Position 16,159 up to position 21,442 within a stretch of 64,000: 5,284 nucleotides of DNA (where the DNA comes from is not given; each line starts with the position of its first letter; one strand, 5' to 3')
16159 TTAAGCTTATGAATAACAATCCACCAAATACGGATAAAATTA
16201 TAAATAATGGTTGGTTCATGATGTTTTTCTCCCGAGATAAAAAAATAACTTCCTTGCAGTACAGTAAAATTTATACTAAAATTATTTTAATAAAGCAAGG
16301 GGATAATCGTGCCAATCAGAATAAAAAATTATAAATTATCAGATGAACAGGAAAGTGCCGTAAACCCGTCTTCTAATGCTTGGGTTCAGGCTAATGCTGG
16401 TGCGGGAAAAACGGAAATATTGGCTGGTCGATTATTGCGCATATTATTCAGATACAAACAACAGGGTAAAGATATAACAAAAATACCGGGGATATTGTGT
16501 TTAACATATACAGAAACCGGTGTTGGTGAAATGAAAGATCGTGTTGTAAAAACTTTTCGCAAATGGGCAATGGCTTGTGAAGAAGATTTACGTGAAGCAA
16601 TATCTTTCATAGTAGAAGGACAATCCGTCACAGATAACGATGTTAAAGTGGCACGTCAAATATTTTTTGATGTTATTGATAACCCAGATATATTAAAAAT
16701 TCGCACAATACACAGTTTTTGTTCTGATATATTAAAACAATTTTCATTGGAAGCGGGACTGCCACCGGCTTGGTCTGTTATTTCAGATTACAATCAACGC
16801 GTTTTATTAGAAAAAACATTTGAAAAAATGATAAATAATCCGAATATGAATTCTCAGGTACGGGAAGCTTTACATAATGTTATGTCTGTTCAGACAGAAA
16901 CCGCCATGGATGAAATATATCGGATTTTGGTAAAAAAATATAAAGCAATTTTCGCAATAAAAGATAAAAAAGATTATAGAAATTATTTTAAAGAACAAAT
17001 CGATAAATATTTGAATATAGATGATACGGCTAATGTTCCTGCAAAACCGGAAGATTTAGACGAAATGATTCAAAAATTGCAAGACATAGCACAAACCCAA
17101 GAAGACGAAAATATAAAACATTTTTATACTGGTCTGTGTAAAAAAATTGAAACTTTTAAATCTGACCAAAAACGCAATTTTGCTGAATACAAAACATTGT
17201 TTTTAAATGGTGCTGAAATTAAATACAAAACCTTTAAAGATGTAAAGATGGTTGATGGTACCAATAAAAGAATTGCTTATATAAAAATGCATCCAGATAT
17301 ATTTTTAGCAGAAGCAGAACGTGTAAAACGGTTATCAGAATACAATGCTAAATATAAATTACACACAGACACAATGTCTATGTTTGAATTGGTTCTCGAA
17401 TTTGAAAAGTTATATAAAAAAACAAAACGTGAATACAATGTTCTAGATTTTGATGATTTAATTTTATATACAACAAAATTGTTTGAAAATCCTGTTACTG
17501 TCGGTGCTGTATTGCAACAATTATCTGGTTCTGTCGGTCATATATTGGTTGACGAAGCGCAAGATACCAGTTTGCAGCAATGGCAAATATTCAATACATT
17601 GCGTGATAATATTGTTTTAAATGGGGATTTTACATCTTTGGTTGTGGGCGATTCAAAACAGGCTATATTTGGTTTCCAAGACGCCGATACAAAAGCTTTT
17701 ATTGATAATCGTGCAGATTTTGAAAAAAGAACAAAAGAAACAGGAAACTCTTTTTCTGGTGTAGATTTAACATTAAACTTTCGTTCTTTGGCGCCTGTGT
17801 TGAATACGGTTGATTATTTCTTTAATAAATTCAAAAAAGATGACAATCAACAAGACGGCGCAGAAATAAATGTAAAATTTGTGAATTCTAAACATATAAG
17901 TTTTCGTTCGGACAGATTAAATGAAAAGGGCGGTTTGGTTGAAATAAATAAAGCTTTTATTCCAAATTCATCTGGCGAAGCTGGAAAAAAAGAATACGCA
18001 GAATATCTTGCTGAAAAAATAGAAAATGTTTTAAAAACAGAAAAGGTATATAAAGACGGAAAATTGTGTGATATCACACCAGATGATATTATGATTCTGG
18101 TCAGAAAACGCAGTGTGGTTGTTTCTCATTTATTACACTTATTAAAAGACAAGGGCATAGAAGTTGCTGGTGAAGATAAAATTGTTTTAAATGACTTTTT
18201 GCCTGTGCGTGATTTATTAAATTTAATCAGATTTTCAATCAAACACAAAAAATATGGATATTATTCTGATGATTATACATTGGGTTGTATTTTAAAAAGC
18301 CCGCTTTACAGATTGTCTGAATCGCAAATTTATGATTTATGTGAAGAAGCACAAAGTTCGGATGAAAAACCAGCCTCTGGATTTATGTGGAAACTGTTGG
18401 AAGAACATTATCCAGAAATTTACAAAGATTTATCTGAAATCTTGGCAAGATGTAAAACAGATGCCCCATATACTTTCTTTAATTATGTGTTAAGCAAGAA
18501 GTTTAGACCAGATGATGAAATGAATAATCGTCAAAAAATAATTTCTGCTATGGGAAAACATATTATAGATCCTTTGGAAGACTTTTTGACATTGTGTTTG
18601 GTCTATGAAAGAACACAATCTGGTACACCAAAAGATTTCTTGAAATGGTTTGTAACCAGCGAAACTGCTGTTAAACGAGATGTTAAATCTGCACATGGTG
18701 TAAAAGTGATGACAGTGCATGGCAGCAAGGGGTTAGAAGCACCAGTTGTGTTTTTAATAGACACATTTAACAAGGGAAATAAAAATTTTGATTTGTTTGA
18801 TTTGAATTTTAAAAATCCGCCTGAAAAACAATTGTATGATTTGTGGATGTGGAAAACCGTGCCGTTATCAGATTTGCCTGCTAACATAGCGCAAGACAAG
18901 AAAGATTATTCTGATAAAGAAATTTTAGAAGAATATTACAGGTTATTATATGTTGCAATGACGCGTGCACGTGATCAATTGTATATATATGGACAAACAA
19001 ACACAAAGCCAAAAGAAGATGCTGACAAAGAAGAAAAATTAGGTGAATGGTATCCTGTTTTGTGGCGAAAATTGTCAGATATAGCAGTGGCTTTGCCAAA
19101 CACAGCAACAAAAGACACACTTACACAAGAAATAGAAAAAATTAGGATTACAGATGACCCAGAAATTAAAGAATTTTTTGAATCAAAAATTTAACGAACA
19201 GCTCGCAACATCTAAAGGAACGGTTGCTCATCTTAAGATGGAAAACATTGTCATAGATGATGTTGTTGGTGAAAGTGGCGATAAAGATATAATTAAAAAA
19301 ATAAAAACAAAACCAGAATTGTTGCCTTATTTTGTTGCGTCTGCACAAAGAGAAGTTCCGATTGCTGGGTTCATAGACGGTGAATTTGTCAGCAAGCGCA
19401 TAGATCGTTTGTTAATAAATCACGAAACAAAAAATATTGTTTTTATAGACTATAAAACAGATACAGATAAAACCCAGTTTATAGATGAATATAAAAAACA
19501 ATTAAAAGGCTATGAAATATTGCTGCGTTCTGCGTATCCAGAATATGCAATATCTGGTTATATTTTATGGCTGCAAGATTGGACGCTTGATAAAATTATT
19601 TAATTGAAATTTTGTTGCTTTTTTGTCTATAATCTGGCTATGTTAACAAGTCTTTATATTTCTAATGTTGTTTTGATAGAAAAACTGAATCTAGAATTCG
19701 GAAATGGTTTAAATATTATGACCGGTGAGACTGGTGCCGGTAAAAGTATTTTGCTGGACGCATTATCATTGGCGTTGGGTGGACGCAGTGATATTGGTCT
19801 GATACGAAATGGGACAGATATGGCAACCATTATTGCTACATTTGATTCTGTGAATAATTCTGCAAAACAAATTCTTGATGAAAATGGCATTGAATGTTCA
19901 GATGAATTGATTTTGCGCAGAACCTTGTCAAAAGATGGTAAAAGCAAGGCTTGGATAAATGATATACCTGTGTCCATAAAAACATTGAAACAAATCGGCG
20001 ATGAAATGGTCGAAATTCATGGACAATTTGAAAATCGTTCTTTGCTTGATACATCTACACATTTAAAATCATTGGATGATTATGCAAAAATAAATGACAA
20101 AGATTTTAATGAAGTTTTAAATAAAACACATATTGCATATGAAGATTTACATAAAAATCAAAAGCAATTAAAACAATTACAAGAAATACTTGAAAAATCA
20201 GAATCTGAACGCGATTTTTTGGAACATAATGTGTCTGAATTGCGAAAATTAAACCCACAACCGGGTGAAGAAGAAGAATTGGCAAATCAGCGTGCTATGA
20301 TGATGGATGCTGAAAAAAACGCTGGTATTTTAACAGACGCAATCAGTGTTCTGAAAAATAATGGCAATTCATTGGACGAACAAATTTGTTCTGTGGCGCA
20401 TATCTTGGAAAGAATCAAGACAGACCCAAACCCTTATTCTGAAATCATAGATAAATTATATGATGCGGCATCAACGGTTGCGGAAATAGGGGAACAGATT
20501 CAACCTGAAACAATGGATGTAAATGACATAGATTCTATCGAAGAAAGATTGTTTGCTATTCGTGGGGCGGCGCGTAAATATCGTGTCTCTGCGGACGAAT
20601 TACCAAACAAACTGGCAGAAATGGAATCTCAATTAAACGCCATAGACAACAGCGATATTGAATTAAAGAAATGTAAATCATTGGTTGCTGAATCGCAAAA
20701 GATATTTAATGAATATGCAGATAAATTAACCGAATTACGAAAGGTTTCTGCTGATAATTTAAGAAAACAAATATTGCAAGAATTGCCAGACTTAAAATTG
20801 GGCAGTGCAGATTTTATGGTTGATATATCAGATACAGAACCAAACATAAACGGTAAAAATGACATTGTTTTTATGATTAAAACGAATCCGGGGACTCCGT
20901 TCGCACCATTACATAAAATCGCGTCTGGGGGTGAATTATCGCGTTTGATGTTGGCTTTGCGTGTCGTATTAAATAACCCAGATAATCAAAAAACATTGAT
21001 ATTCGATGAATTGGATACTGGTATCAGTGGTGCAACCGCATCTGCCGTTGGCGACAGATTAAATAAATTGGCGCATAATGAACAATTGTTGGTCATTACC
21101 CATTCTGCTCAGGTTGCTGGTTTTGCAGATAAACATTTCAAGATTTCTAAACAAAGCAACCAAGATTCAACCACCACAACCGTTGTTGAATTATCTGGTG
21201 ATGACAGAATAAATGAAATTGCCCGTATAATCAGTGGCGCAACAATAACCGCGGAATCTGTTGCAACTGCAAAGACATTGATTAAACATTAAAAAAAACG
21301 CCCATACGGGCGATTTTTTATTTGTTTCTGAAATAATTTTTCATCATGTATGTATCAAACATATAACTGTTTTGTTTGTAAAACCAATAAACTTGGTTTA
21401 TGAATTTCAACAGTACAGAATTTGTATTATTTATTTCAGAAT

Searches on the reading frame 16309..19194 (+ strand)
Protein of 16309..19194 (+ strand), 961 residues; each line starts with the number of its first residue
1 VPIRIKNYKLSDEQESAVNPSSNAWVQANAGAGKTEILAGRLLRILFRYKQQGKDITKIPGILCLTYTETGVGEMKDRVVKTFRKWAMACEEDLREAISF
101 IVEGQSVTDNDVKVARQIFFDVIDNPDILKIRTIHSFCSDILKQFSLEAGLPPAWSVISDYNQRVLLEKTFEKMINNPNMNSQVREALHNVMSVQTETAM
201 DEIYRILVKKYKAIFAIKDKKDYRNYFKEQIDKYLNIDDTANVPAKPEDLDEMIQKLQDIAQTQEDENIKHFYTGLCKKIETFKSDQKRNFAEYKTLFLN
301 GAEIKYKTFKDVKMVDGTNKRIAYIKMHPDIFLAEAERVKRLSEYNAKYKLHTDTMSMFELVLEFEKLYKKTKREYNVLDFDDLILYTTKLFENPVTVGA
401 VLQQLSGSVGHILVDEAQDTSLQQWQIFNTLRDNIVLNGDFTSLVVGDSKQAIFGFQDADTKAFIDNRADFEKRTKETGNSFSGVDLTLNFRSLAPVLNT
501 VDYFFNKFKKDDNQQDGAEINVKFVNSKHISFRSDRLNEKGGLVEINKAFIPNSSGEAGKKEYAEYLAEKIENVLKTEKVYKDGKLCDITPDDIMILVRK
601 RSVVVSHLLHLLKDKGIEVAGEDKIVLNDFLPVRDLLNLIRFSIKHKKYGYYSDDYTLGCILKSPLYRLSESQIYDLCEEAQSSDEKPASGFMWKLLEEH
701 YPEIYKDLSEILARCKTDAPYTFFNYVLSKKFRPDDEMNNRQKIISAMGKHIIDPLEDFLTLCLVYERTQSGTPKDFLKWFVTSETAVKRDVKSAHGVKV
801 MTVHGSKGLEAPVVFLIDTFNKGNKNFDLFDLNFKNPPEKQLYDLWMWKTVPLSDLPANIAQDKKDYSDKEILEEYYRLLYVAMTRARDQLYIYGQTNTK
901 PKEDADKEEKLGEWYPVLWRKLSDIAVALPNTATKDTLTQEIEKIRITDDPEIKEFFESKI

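Call 30: search_protein_families(library=pfam, proteins=[window:16309-19194:+], max_evalue=0.01)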
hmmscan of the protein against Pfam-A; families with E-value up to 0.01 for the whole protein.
window:16309-19194:+ (961 aa): 5 families
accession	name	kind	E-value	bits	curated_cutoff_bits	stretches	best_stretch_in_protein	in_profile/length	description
PF00580.27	UvrD-helicase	-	5.2e-44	151.4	23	1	10-471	1-270/271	UvrD/REP helicase N-terminal domain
PF13361.12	UvrD_C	-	8.3e-18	65.4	25.6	1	486-893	2-345/350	UvrD-like helicase C-terminal domain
PF13538.12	UvrD_C_2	-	7.2e-12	45.4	27.4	2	867-894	25-52/52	UvrD-like helicase C-terminal domain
PF13245.12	AAA_19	-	1.7e-07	32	25.1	1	14-456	1-133/134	AAA domain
PF01443.25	Viral_helicase1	-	5.2e-06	26.9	21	0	785-817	164-196/228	Viral superfamily 1 RNA helicase core domain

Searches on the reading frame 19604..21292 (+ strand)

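Call 64: search_protein_families(library=ncbifam, proteins=[window:19604-21292:+], max_evalue=0.00001)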
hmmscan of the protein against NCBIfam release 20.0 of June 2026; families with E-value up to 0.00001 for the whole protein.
window:19604-21292:+ (562 aa): 9 families
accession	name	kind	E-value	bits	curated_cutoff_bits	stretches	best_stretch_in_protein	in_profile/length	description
TIGR00634.1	recN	equivalog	5.4e-138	461.4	407.85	1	13-561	1-562/563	DNA repair protein RecN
NF008121.0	PRK10869.1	equivalog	6.9e-117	391.2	418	1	13-561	1-552/553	DNA repair protein RecN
TIGR02169.1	SMC_prok_A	equivalog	1.7e-11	42.6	729.4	0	27-129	16-124/1165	chromosome segregation protein SMC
NF002572.0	PRK02224.1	equivalog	2.6e-07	29.3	1087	0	155-381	226-438/888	DNA double-strand break repair ATPase Rad50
TIGR00611.2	recf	equivalog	7.4e-07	28.6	172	1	14-106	1-99/339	DNA replication/repair protein RecF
TIGR02857.1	CydD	equivalog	7.6e-07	28.4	435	0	441-511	460-526/529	thiol reductant ABC exporter subunit CydD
NF045487.1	ASRP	equivalog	8.8e-07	27.9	300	0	25-299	5-265/593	archaea-specific SMC-related protein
NF003034.1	PRK03918.1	equivalog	1.3e-06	26.7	700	0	240-386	164-309/878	DNA double-strand break repair ATPase Rad50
NF010680.0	PRK14079.1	equivalog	2e-06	27.1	386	1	25-131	14-108/349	recombination protein F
